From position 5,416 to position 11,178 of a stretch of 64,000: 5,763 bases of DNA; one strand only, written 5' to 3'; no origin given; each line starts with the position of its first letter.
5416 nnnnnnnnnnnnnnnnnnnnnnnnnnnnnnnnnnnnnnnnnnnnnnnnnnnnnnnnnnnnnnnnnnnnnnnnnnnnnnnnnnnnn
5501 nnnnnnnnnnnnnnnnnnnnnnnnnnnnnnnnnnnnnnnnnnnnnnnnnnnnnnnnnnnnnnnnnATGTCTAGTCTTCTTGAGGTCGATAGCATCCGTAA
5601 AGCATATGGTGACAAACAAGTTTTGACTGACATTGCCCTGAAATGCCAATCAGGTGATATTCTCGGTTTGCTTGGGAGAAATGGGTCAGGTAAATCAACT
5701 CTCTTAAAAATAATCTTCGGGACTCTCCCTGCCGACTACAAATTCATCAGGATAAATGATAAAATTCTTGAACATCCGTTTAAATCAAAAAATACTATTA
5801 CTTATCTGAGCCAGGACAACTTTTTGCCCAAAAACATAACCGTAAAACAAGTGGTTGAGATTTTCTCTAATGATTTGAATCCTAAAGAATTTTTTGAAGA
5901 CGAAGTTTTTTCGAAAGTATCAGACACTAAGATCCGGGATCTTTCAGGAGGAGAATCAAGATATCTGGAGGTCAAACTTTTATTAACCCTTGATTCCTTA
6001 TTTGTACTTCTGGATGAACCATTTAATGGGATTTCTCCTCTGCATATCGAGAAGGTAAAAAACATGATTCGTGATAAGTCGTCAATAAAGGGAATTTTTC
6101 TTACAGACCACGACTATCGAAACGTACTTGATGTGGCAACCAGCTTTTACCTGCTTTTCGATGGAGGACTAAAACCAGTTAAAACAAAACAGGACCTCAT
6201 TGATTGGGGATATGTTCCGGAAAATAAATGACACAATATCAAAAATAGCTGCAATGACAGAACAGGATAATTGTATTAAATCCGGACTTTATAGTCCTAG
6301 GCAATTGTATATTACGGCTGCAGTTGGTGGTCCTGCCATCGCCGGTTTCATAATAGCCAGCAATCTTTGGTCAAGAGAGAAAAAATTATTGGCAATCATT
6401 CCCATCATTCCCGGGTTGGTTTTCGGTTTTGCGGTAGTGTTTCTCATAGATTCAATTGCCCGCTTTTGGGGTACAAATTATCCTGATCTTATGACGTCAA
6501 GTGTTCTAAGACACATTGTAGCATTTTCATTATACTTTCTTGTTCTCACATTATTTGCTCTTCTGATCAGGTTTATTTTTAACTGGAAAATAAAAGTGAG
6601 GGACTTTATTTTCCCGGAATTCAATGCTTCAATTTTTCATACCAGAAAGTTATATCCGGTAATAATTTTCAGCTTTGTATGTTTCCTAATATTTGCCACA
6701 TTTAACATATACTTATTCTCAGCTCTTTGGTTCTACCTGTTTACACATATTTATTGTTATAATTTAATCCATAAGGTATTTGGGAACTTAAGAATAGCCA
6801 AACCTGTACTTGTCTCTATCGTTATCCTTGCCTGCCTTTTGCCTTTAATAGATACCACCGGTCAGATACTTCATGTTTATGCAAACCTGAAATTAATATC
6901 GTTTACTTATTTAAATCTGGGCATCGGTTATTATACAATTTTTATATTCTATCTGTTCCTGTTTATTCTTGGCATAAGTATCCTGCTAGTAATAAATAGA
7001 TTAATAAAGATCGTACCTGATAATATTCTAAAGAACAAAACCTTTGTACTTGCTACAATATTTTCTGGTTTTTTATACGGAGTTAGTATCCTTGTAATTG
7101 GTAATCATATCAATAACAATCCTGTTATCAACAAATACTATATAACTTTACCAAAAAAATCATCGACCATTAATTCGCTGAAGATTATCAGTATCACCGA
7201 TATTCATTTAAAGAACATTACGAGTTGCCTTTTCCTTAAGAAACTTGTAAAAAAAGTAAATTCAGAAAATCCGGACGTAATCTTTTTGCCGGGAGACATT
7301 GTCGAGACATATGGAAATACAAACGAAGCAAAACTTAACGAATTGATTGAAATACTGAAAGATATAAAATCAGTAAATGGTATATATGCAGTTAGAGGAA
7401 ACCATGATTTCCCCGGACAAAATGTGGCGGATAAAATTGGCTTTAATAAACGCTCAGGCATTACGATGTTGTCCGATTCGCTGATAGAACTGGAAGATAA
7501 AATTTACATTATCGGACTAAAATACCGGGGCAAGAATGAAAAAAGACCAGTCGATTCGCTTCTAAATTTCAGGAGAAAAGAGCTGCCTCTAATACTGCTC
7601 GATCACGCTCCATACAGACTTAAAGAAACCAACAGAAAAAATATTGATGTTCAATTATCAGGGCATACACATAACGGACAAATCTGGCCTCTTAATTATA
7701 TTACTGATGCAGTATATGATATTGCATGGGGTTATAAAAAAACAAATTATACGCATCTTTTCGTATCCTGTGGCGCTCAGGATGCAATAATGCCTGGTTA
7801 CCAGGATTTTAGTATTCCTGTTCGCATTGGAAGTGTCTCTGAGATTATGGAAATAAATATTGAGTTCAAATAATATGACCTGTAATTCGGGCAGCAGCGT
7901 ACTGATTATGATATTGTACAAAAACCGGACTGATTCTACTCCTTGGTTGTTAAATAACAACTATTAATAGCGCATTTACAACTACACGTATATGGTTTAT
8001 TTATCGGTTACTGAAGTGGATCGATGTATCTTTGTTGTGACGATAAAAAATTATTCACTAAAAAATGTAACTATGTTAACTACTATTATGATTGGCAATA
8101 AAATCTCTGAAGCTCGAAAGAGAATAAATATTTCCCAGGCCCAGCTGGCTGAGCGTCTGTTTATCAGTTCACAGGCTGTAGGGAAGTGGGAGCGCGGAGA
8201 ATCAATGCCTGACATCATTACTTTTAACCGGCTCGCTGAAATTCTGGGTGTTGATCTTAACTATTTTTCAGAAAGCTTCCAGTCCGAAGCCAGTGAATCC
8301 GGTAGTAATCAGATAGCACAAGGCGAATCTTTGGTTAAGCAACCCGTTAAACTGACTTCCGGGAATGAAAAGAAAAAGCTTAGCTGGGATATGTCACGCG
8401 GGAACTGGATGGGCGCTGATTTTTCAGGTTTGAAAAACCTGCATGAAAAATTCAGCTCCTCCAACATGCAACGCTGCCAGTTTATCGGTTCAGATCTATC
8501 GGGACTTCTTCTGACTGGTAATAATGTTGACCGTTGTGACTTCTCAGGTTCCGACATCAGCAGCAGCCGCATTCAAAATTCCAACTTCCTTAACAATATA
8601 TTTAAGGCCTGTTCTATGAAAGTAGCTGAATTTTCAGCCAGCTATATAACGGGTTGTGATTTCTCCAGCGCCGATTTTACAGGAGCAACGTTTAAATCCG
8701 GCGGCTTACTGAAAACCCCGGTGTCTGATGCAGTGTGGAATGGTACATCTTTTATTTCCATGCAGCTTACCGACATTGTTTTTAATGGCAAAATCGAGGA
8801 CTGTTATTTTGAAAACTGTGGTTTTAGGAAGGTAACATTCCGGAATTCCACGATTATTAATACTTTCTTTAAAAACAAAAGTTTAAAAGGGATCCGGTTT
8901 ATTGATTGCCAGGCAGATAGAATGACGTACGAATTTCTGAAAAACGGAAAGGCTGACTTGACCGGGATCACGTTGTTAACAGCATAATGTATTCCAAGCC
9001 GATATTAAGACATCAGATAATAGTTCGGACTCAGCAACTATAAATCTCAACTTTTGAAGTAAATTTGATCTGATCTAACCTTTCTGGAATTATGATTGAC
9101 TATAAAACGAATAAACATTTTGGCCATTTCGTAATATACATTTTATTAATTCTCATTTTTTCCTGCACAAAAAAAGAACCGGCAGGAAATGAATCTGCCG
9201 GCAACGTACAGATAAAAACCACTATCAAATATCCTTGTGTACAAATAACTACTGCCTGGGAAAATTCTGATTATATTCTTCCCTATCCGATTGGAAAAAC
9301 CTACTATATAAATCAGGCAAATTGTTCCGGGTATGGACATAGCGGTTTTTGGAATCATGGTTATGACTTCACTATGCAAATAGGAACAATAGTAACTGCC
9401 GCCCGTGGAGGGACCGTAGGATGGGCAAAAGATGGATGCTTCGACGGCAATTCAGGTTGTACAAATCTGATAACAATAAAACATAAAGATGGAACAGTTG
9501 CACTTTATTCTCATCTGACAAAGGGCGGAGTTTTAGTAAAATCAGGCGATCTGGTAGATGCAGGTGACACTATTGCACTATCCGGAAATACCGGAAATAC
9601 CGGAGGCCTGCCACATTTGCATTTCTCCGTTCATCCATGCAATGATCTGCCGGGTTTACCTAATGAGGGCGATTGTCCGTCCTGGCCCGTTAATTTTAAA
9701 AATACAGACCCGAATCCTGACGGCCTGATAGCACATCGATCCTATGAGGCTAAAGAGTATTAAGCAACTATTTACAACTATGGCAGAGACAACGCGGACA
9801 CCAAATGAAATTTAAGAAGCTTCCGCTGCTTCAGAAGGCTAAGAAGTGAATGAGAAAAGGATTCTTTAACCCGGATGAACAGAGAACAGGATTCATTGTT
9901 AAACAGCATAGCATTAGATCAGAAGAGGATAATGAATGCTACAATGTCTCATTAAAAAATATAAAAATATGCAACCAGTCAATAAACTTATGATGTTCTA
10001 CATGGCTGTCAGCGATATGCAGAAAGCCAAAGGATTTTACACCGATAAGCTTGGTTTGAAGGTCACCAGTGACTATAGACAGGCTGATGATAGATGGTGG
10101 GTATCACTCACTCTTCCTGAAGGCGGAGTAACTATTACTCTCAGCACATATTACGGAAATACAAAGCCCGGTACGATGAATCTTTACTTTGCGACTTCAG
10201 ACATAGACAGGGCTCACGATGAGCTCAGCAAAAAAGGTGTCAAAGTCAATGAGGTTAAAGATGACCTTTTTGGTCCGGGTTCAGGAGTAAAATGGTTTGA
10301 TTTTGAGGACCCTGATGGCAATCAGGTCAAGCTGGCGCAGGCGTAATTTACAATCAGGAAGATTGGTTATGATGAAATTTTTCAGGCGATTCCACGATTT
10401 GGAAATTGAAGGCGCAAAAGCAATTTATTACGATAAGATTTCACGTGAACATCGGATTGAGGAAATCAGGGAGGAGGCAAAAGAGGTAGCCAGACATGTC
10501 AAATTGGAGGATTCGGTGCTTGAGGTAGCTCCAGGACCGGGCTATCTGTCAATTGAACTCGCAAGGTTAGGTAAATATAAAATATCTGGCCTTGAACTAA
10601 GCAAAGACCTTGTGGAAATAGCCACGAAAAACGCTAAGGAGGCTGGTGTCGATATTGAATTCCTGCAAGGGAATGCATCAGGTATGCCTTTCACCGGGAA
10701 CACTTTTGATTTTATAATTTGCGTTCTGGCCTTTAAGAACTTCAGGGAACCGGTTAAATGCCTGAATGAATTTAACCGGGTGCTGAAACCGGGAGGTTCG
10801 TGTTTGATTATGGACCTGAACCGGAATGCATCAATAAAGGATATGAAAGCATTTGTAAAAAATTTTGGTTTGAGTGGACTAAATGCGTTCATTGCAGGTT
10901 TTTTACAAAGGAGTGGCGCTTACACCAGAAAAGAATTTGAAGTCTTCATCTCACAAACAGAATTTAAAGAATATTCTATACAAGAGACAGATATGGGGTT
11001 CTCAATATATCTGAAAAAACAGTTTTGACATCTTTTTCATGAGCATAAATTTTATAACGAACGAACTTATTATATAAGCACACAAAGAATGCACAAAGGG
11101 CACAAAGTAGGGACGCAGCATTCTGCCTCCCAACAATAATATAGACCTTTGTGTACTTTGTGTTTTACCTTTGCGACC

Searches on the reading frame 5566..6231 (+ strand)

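Call 109: search_protein_families(library=pfam, proteins=[window:5566-6231:+], max_evalue=0.0001)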
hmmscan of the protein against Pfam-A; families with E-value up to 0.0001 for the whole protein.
window:5566-6231:+ (221 aa): 2 families
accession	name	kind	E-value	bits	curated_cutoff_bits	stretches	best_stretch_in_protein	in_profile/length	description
PF00005.33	ABC_tran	-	1e-19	72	25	1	20-154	1-137/137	ABC transporter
PF13304.12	AAA_21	-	1.6e-07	32.1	27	0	33-104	2-83/304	AAA domain, putative AbiEii toxin, Type IV TA system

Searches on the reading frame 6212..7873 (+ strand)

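Call 109: search_protein_families(library=pfam, proteins=[window:6212-7873:+], max_evalue=0.0001)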
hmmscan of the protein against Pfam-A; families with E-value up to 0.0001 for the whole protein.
window:6212-7873:+ (553 aa): 2 families
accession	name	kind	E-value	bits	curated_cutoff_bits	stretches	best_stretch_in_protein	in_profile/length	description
PF00149.33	Metallophos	-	3.7e-13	50.8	21.5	1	324-488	2-190/191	Calcineurin-like phosphoesterase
PF12850.12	Metallophos_2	-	1.3e-06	29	27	1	324-489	2-119/154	Calcineurin-like phosphoesterase superfamily domain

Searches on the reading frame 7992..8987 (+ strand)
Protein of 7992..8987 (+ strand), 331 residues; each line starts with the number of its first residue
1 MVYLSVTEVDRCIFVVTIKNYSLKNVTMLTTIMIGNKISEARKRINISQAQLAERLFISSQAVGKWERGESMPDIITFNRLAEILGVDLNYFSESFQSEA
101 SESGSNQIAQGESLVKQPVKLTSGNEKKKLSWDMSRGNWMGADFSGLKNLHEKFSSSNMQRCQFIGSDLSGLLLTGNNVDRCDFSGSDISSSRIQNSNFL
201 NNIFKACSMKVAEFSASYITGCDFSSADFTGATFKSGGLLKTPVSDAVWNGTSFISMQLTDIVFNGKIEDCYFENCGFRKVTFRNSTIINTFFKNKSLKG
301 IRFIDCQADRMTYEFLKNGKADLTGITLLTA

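Call 110: search_protein_families(library=pfam, proteins=[window:7992-8987:+], max_evalue=0.0001)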
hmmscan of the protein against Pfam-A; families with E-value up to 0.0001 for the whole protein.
window:7992-8987:+ (331 aa): 7 families
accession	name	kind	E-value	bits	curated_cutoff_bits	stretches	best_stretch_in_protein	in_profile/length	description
PF13599.13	Pentapeptide_4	-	1.2e-17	64.2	38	3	157-234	1-78/78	Pentapeptide repeat region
PF01381.28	HTH_3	-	3e-13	50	23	1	38-92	1-55/55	Helix-turn-helix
PF00805.28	Pentapeptide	-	3.5e-11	42.9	20.2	0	212-234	16-38/40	Pentapeptide repeats (8 copies)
PF23894.2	LD_SV2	-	6.9e-11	42.8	29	1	249-313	27-92/92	SV2A/B/C luminal domain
PF12844.13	HTH_19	-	4.2e-08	33.4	30.2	1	35-92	1-58/64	Helix-turn-helix domain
PF13576.12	Pentapeptide_3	-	3.7e-06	27.5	27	0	207-236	9-40/48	Pentapeptide repeats (9 copies)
PF13560.12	HTH_31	-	6.1e-06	26.9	27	1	40-88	8-57/64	Helix-turn-helix domain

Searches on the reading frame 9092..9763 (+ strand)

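Call 110: search_protein_families(library=pfam, proteins=[window:9092-9763:+], max_evalue=0.0001)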
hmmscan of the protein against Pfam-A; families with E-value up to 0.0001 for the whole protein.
window:9092-9763:+ (223 aa): 1 family
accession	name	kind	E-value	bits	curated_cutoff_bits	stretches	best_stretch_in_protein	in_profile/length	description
PF01551.29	Peptidase_M23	-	9.3e-20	71.1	28.7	1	88-181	3-88/96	Peptidase family M23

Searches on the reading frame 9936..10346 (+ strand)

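Call 110: search_protein_families(library=pfam, proteins=[window:9936-10346:+], max_evalue=0.0001)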
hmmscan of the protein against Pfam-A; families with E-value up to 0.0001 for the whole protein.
window:9936-10346:+ (136 aa): 4 families
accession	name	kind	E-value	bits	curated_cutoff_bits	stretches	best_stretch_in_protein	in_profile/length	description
PF00903.31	Glyoxalase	-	1.8e-18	67.5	20.6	1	23-132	7-120/121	Glyoxalase/Bleomycin resistance protein/Dioxygenase superfamily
PF19581.5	Glyoxalase_7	-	1.9e-08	34.8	23.6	1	23-134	20-127/133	Glyoxalase superfamily protein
PF12681.13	Glyoxalase_2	-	2.4e-06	27.9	30.1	1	22-134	5-114/118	Glyoxalase-like domain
PF22677.2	Ble-like_N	-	3.1e-06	27.3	24.5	1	17-45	1-29/41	Bleomycin resistance protein-like N-terminal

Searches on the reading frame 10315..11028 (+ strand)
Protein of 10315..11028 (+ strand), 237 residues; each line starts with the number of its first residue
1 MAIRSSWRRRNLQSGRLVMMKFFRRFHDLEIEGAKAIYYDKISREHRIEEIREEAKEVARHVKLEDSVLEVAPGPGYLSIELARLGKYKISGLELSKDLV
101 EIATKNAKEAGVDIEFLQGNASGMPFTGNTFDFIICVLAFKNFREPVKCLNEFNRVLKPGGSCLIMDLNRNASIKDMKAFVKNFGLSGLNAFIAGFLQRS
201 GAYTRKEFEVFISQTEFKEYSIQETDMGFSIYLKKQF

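Call 21: search_protein_families(library=pfam, proteins=[window:10315-11028:+])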
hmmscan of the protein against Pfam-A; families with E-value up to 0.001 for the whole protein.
window:10315-11028:+ (237 aa): 8 families
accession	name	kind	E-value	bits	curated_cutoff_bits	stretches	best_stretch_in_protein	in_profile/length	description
PF08241.18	Methyltransf_11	-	6.3e-22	78.5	21.2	1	69-165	1-95/95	Methyltransferase domain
PF13649.12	Methyltransf_25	-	1.1e-21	77.7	27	1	68-161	1-97/97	Methyltransferase domain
PF13847.12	Methyltransf_31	-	6.6e-20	71.7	27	1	66-171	5-115/145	Methyltransferase domain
PF01209.24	Ubie_methyltran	-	8.3e-18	65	20.1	1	61-180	44-166/233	ubiE/COQ5 methyltransferase family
PF13489.12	Methyltransf_23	-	1.9e-12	47.7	27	1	44-173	2-124/164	Methyltransferase domain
PF08242.18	Methyltransf_12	-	2.7e-09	38.1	30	1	69-162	1-97/98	Methyltransferase domain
PF06325.19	PrmA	-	9.3e-05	22.5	22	1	60-161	157-254/296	Ribosomal protein L11 methyltransferase (PrmA)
PF05175.20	MTS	-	0.00032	20.8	23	1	64-166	31-139/170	Methyltransferase small domain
